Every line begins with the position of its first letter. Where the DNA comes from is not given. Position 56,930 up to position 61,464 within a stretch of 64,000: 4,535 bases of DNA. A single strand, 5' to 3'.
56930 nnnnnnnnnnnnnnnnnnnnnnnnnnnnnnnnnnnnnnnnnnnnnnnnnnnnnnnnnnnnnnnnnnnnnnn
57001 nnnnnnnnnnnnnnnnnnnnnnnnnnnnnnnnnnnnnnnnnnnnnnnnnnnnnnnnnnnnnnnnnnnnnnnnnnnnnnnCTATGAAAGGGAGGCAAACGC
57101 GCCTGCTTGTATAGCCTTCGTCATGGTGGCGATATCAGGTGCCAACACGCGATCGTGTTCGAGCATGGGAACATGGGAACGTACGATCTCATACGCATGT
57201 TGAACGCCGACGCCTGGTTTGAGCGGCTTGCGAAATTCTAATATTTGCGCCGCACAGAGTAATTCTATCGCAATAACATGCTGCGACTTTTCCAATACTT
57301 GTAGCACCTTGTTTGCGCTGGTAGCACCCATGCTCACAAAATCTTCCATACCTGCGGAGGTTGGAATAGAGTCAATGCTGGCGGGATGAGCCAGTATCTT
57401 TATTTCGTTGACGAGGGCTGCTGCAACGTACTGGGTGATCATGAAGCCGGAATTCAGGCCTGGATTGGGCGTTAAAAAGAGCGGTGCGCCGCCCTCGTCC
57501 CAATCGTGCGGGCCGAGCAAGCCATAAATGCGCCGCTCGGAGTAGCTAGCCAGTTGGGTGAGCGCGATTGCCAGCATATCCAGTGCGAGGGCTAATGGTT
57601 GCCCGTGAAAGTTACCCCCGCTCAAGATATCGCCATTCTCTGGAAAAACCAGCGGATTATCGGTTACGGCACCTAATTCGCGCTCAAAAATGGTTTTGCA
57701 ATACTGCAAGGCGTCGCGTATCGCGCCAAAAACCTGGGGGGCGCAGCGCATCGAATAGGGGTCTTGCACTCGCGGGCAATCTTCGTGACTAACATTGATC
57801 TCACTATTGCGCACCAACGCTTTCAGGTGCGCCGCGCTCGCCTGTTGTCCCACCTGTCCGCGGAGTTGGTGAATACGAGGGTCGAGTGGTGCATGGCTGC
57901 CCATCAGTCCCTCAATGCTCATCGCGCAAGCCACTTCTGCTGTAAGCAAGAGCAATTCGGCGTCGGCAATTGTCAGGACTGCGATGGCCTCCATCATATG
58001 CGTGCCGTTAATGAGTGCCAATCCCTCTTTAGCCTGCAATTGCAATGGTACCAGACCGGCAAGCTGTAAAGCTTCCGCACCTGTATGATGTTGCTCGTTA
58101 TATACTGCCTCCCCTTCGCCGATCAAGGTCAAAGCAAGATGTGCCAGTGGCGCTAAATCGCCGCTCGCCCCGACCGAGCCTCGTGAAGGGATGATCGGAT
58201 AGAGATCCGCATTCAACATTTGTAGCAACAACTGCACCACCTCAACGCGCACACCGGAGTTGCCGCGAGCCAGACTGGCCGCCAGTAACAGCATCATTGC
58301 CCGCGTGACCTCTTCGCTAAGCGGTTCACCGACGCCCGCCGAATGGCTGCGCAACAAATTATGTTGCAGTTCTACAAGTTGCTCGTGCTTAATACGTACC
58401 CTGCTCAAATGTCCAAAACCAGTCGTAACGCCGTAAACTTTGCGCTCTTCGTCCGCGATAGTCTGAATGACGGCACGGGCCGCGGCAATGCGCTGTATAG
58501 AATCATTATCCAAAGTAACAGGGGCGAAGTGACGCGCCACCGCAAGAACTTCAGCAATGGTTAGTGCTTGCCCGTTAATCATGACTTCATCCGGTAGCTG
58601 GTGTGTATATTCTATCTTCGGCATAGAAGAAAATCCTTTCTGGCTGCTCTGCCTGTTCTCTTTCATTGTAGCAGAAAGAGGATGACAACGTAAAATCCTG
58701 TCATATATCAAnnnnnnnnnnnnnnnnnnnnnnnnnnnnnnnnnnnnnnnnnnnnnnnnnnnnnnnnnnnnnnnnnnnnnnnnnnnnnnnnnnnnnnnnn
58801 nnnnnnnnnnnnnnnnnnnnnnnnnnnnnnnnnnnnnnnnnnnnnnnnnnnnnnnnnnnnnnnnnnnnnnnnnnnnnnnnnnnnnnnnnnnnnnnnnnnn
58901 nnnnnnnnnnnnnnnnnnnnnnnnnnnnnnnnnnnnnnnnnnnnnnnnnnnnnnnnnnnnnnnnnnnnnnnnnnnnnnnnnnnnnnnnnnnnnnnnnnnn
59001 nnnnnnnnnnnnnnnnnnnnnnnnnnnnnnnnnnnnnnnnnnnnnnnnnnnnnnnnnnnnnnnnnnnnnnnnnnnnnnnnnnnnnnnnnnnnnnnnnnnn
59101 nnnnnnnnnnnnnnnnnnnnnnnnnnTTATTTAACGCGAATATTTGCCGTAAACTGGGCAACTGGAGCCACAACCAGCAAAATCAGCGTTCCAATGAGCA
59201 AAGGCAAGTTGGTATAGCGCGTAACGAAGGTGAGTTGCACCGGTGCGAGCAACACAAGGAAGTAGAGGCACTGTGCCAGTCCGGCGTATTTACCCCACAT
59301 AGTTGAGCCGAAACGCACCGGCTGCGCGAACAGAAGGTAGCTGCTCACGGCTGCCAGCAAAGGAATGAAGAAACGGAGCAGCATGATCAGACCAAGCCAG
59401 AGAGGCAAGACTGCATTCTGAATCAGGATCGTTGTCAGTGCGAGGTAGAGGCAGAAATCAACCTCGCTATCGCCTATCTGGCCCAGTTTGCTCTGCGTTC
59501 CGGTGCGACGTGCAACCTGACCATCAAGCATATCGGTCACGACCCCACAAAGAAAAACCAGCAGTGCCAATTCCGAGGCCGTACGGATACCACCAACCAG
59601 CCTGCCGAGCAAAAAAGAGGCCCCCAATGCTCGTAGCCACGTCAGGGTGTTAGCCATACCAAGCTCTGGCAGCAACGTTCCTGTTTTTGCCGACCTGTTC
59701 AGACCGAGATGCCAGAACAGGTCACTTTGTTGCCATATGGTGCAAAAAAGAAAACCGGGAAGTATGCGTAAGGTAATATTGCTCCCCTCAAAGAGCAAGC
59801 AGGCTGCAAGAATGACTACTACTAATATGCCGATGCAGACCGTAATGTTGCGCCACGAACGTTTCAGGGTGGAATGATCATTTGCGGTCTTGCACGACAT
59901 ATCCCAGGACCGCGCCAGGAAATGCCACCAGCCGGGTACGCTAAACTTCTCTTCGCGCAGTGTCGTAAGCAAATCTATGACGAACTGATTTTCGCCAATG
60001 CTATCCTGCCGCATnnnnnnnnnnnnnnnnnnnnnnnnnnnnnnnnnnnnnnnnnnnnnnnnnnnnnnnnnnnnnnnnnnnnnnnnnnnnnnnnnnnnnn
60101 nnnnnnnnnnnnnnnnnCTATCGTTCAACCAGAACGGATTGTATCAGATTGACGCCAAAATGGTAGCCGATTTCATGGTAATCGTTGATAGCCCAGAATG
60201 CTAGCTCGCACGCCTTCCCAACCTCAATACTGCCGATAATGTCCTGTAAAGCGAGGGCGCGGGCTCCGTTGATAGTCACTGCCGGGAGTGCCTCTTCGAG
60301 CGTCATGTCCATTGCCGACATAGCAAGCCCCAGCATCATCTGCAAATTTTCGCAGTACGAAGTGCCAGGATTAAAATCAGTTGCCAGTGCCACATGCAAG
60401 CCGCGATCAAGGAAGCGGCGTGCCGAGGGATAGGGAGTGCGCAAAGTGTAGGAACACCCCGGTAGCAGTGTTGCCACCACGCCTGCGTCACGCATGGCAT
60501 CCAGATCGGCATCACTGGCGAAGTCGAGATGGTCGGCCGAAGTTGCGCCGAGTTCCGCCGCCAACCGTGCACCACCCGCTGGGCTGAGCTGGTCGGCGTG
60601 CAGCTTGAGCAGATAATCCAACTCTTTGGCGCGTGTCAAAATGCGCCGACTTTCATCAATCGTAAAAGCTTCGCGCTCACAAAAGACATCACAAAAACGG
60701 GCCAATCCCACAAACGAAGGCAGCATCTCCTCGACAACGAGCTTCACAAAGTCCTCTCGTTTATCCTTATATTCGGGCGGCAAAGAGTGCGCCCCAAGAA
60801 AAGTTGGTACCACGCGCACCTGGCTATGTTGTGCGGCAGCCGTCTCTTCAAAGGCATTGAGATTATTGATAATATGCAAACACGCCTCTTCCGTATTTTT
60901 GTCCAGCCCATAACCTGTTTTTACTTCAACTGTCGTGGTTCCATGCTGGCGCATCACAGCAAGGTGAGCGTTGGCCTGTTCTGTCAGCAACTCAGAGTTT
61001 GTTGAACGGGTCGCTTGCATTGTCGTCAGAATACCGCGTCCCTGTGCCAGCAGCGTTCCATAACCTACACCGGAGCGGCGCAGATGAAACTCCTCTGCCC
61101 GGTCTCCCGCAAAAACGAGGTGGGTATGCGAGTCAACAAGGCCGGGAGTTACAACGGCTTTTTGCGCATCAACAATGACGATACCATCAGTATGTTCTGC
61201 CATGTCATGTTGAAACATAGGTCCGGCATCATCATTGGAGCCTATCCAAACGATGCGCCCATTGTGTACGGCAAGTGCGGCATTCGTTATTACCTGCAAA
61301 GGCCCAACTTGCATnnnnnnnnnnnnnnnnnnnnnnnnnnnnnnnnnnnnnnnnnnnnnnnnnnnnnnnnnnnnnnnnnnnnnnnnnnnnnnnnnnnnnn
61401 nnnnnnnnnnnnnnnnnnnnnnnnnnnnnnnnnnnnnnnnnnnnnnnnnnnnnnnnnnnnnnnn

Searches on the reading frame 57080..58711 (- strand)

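Call 55: search_protein_families(library=pfam, proteins=[window:57080-58711:-])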
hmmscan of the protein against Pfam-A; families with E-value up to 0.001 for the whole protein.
window:57080-58711:- (543 aa): 1 family
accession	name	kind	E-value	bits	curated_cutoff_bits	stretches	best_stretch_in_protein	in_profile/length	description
PF00221.24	Lyase_aromatic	-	4.6e-189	629.4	27.3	1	50-511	1-465/466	Aromatic amino acid lyase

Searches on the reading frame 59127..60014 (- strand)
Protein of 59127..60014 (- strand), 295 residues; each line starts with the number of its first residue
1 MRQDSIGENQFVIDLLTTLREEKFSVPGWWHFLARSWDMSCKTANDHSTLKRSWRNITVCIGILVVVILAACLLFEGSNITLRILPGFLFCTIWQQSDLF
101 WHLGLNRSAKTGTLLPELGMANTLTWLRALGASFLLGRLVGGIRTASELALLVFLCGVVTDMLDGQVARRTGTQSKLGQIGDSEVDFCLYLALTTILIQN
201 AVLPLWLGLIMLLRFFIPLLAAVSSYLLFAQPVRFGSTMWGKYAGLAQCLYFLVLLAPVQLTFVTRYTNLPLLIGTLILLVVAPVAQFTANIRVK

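Call 55: search_protein_families(library=pfam, proteins=[window:59127-60014:-])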
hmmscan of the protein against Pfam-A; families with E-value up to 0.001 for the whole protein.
window:59127-60014:- (295 aa): 1 family
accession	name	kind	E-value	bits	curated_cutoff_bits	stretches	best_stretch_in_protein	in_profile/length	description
PF01066.26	CDP-OH_P_transf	-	4.2e-18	66.6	22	1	120-270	3-147/152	CDP-alcohol phosphatidyltransferase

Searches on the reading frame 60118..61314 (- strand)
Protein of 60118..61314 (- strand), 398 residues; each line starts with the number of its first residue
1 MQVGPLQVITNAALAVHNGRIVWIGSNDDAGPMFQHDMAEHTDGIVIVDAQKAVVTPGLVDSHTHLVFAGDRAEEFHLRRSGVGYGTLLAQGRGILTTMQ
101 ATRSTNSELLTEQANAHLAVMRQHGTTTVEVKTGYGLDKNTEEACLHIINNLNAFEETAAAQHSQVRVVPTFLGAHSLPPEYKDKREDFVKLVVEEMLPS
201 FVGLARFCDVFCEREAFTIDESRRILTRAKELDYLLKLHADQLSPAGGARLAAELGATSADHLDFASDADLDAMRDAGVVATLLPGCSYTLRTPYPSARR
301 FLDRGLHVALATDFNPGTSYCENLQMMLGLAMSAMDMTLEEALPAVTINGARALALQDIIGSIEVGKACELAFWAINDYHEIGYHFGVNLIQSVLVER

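Call 55: search_protein_families(library=pfam, proteins=[window:60118-61314:-])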
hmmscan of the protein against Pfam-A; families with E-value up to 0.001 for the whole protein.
window:60118-61314:- (398 aa): 2 families
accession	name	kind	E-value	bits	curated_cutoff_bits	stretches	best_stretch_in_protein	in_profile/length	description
PF01979.26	Amidohydro_1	-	1.1e-19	71.3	25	1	54-374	1-318/345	Amidohydrolase family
PF07969.17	Amidohydro_3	-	5.9e-17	62.7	29.7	2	99-375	149-445/472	Amidohydrolase family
